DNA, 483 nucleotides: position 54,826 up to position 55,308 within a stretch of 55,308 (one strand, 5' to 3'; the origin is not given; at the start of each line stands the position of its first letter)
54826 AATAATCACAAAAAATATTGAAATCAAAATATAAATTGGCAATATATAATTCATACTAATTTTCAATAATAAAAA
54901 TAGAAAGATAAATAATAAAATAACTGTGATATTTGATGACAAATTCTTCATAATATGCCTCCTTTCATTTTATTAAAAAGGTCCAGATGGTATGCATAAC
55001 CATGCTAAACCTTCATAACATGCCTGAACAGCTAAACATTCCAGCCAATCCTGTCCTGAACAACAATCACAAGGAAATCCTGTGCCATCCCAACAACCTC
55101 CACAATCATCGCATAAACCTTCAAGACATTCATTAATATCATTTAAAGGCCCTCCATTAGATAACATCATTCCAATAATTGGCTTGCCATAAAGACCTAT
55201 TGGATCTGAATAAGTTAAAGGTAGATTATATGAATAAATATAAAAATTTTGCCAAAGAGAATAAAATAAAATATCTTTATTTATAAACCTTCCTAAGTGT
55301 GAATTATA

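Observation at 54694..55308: Unannotated polymorphic-toxin locus: Rhs core terminus, variable tip and candidate immunity gene at the window edge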

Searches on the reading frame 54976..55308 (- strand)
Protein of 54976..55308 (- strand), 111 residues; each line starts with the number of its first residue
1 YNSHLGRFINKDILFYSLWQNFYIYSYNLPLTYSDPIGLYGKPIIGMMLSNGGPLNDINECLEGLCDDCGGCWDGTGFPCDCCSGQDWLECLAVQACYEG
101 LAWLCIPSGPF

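Call 5: search_protein_families(library=ncbifam, proteins=[window:54976-55308:-], max_evalue=10)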
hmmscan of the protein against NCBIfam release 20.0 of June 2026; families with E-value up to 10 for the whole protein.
seq(111 aa): 1 family
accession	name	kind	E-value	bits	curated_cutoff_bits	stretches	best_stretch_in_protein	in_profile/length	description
TIGR03696.1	Rhs_assc_core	domain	8.3e-05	23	32.5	1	1-39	38-76/76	RHS repeat-associated core domain-containing protein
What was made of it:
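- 55192..55308 (-): Last 39 codons of an Rhs-associated core domain, cut by the window edge: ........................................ The candidate catalytic Asp residues are D12 (55273-55275, in KDILF) and D35 (55204-55206, in DPIGL). The predicted self-cleavage site is after L39 (55192-55194). TIGR03696 E=8.3e-5, model positions 38-76/76 (call 5).
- On Rhs / YD-repeat polymorphic toxin: It is below the 32.5-bit cut-off only because the first half lies outside the window (call 5).
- Checked: The score of 23 bits is below the 32.5-bit cut-off because only half of the domain lies inside the window (call 5).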

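Call 6: search_protein_families(library=pfam, proteins=[window:54976-55308:-], max_evalue=10)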
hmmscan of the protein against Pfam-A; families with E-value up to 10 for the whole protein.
seq(111 aa): 0 families
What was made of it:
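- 54973..55191 (-): Variable tip of 72 aa plus TAA stop. It is acidic (10 D/E against 1 K/R), has 10 Cys and 12 Gly, and has no signal peptide or hydrophobic segment. The motifs conserved in its two relatives are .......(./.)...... ... CxxCxGQ ... YE ... C. There is no Pfam or NCBIfam hit (calls 5, 6).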

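Call 9: find_homologous_proteins(query=window:54976-55308:-, max_evalue=0.01)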
Query seq(111 aa): 1 candidates shared short words with the query, none scored E <= 0.01.
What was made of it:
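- Tried and rejected: A word-index homology search with the 111-aa fragment returned nothing (call 9).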

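Call 23: search_protein_representatives(protein=window:54976-55308:-)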
Query: 111 residues. Proteins with E-value up to 0.001 (for the whole library): 5; up to 1e-10: 1; up to 1e-30: 0. The best 5 are listed.
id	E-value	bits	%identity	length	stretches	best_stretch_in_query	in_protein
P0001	3.3e-25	105.0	58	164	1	1-111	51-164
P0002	2.3e-05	40.8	48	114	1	1-83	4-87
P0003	4.4e-05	39.8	41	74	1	1-51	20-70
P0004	1.0e-04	38.6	38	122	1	48-107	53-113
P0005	7.4e-04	35.9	40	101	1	1-67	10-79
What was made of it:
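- Tried and rejected: Only the exhaustive phmmer search found relatives (call 23).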

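Call 25: find_encoding_contigs(protein=P0001, flank=10000, max_places=10)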
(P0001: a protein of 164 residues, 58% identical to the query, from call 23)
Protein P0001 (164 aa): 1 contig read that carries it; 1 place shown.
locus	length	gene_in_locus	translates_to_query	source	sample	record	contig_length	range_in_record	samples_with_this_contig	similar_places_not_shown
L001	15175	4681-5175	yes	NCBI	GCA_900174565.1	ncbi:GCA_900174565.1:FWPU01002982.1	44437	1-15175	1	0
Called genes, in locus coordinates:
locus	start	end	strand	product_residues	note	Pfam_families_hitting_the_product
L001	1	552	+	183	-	?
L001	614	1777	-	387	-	PF14294:DUF4372, PF01609:DDE_Tnp_1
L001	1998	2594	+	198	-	-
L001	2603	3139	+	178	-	-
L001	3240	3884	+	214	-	-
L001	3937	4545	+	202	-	-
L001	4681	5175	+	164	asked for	-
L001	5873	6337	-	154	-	PF22551:TY-Chap1 (faint)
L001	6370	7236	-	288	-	PF00528:BPD_transp_1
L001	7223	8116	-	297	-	PF19300:BPD_transp_1_N (weak), PF00528:BPD_transp_1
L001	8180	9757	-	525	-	PF00496:SBP_bac_5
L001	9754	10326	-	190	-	PF08207:EFP_N (faint), PF01132:EFP, PF09285:Elong-fact-P_C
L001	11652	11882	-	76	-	-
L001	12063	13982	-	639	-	PF09699:Paired_CXXCH_1 (faint), PF14522:Cytochrome_C7 (faint), PF14537:Cytochrom_c3_2 (faint), PF01292:Ni_hydr_CYTB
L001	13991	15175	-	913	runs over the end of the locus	PF09699:Paired_CXXCH_1 (faint), PF14522:Cytochrome_C7 (faint), PF14537:Cytochrom_c3_2 (faint), PF22678:Cytochrom_c_NrfB-like (faint), PF01292:Ni_hydr_CYTB (weak)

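Call 27: find_encoding_contigs(protein=P0002, flank=10000, max_places=10)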
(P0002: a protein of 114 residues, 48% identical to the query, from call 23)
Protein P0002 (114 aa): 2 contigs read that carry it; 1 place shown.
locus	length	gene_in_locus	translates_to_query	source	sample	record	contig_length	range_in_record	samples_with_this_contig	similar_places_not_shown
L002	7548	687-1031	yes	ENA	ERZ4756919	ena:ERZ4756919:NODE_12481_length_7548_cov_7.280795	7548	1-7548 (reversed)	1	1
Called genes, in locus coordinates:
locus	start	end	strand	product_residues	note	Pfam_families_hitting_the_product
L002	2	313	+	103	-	?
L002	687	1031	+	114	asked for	-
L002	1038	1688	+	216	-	-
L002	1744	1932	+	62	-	-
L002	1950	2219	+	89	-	-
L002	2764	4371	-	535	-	PF01039:Carboxyl_trans, PF03255:ACCA (weak)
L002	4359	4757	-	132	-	PF12172:zf-ChsH2, PF01796:OB_ChsH2_C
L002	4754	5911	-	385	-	PF00108:Thiolase_N, PF00109:ketoacyl-synt (faint), PF02803:Thiolase_C, PF22691:Thiolase_C_1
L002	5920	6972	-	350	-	PF01154:HMG_CoA_synt_N (weak), PF08541:ACP_syn_III_C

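Call 28: find_encoding_contigs(protein=P0004, flank=10000, max_places=10)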
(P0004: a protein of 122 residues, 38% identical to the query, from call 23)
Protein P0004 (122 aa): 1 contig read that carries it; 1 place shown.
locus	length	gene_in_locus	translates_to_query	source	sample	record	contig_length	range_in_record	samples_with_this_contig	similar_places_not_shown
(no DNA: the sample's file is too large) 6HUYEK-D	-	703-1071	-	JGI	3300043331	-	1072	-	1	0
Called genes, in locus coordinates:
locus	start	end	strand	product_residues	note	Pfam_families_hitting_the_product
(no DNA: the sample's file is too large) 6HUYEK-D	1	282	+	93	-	?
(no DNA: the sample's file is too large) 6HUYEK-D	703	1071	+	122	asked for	?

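Call 34: find_homologous_proteins(query=P0001, max_evalue=0.001)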
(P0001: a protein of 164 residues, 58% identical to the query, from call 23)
Query P0001 (164 aa): 14 proteins with E <= 0.001 among 22 candidates.
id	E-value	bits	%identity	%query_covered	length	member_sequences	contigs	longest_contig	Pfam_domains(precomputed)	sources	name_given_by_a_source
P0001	2.6e-113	394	100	100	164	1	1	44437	-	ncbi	-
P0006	8.5e-27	112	64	51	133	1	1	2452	-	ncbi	-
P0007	3.9e-25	107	62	53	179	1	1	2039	-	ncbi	-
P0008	1.1e-24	105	55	67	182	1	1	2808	-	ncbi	-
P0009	3.8e-24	103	56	71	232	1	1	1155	-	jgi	jgi:RHS repeat-associated protein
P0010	3.0e-23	101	55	62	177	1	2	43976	-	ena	-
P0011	6.6e-22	96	67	45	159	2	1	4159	-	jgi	-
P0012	1.5e-21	95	62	46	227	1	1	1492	-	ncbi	-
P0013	1.5e-19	88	62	45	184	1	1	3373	-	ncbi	-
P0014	7.5e-17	80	64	40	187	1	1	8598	-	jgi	jgi:RHS repeat-associated protein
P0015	7.2e-15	73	61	41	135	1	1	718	-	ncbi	-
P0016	4.1e-11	61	51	48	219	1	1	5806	-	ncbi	-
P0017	4.5e-10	58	65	28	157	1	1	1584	-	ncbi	ncbi:MAG: hypothetical protein WH035_08075, partial [Spirochaetota bacterium]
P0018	4.5e-8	51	57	30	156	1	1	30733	-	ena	-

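Call 50: search_protein_families(library=ncbifam, proteins=[P0001, P0009, P0013, P0007, P0002], max_evalue=0.01)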
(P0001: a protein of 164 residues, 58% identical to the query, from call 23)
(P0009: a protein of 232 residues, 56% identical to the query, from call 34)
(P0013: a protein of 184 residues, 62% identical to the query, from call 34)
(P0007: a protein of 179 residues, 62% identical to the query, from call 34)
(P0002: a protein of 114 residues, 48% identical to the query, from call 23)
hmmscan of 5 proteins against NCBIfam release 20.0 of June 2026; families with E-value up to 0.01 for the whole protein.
P0001 (164 aa): 2 families
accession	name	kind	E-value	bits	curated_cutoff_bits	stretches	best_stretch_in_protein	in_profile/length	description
TIGR03696.1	Rhs_assc_core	domain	1.1e-14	54.7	32.5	1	15-86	1-76/76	RHS repeat-associated core domain-containing protein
NF041261.1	RHS_core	equivalog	0.0003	18.7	2000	1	13-85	1182-1260/1261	RHS element core protein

P0009 (232 aa): 2 families
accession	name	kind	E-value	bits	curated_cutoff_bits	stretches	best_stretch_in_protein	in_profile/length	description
TIGR03696.1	Rhs_assc_core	domain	1.3e-16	60.8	32.5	1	50-121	1-76/76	RHS repeat-associated core domain-containing protein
NF041261.1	RHS_core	equivalog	7.9e-07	27.3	2000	1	48-121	1182-1261/1261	RHS element core protein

P0013 (184 aa): 2 families
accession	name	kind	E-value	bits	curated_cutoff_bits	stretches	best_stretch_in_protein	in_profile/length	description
TIGR03696.1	Rhs_assc_core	domain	9e-14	51.7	32.5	1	68-137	1-75/76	RHS repeat-associated core domain-containing protein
NF041261.1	RHS_core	equivalog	0.00019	19.3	2000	1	66-137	1182-1260/1261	RHS element core protein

P0007 (179 aa): 2 families
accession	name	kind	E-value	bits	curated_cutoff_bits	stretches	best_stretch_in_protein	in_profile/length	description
TIGR03696.1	Rhs_assc_core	domain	2.4e-14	53.6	32.5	1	44-115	1-76/76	RHS repeat-associated core domain-containing protein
NF041261.1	RHS_core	equivalog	6e-05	21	2000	1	42-115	1182-1261/1261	RHS element core protein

P0002 (114 aa): 1 family
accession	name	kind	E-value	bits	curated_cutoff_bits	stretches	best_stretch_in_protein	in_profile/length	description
TIGR03696.1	Rhs_assc_core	domain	4.2e-05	24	32.5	1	2-42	36-76/76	RHS repeat-associated core domain-containing protein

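Call 51: search_protein_families(library=pfam, proteins=[L001:1881-2594:+, L002:1038-1688:+, L001:3901-4545:+, L001:2603-3139:+], max_evalue=0.01)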
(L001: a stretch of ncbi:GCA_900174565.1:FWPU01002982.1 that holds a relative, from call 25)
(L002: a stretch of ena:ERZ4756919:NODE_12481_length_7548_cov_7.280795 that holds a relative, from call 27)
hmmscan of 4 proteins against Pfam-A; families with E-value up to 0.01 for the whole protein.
L001:1881-2594:+ (237 aa): 0 families

L002:1038-1688:+ (216 aa): 0 families

L001:3901-4545:+ (214 aa): 0 families

L001:2603-3139:+ (178 aa): 0 families

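Call 66: find_encoding_contigs(protein=P0010, flank=10000, max_places=4)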
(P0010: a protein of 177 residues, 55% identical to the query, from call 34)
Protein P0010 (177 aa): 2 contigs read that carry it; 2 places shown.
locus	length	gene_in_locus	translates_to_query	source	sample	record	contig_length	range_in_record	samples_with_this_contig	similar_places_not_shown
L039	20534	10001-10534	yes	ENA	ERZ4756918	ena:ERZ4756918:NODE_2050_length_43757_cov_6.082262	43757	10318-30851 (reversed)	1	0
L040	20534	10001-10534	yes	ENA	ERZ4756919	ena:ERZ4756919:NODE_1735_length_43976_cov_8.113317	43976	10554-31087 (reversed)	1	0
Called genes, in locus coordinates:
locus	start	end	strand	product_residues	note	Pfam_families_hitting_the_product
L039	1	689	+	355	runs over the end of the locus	PF03033:Glyco_transf_28, PF04101:Glyco_tran_28_C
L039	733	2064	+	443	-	PF01225:Mur_ligase, PF08245:Mur_ligase_M, PF02875:Mur_ligase_C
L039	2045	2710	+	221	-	-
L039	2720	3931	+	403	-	PF11104:PilM_2 (faint), PF02491:SHS2_FTSA, PF06723:MreB_Mbl, PF14450:FtsA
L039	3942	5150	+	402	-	PF00091:Tubulin, PF12327:FtsZ_C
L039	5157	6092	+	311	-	PF00850:Hist_deacetyl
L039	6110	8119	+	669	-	PF01564:Spermine_synth (weak)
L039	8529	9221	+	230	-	-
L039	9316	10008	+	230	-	-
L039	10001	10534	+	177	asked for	-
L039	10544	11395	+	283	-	-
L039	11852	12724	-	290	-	PF02646:RmuC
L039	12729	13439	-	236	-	PF12728:HTH_17, PF00359:PTS_EIIA_2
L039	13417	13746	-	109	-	PF01740:STAS, PF13466:STAS_2 (weak)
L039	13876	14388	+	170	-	-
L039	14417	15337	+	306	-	PF20030:bpMoxR, PF07726:AAA_3, PF07728:AAA_5, PF17863:AAA_lid_2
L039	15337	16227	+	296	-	PF01882:DUF58, PF13519:VWA_2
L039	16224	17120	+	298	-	-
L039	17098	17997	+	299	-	-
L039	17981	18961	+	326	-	PF00092:VWA, PF13519:VWA_2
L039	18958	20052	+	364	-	PF00092:VWA, PF13519:VWA_2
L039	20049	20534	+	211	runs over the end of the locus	-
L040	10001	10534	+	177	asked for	-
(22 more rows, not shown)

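Call 69: find_encoding_contigs(protein=P0018, flank=10000, max_places=3)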
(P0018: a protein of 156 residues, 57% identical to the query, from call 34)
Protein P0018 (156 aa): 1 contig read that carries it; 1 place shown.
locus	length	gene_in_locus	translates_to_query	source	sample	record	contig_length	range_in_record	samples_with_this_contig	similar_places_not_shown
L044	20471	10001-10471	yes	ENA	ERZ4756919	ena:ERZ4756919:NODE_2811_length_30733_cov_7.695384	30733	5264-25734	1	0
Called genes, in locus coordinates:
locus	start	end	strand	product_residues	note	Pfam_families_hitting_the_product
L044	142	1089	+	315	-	-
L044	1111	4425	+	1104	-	PF11974:bMG3, PF01835:MG2, PF17972:bMG5, PF17962:bMG6, PF07703:A2M_BRD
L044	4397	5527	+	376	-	PF17973:bMG10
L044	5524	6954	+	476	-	PF00912:Transgly, PF00905:Transpeptidase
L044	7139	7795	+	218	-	PF06832:BiPBP_C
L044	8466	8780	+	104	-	-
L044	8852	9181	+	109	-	-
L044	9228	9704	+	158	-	-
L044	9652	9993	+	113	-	-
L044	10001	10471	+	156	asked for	-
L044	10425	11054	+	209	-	-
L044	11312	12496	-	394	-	PF00005:ABC_tran, PF14524:Wzt_C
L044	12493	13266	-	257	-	PF01061:ABC2_membrane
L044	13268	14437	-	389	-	PF13433:Peripla_BP_5 (weak), PF13458:Peripla_BP_6, PF01094:ANF_receptor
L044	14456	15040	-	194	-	-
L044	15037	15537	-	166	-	PF03259:Robl_LC7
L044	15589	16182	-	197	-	PF01751:Toprim (faint), PF21176:RecR_HhH, PF02132:RecR_ZnF (faint), PF13662:Toprim_4, PF21175:RecR_C (weak)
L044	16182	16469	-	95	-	PF02575:YbaB_DNA_bd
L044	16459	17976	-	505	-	PF05496:RuvB_N (weak), PF13177:DNA_pol3_delta2, PF13604:AAA_30 (weak), PF00004:AAA, PF07728:AAA_5 (weak), PF13401:AAA_22 (weak), PF22608:DNAX_ATPase_lid, PF12169:DNA_pol3_gamma3, +1 more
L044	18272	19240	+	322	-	PF02685:Glucokinase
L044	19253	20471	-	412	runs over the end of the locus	-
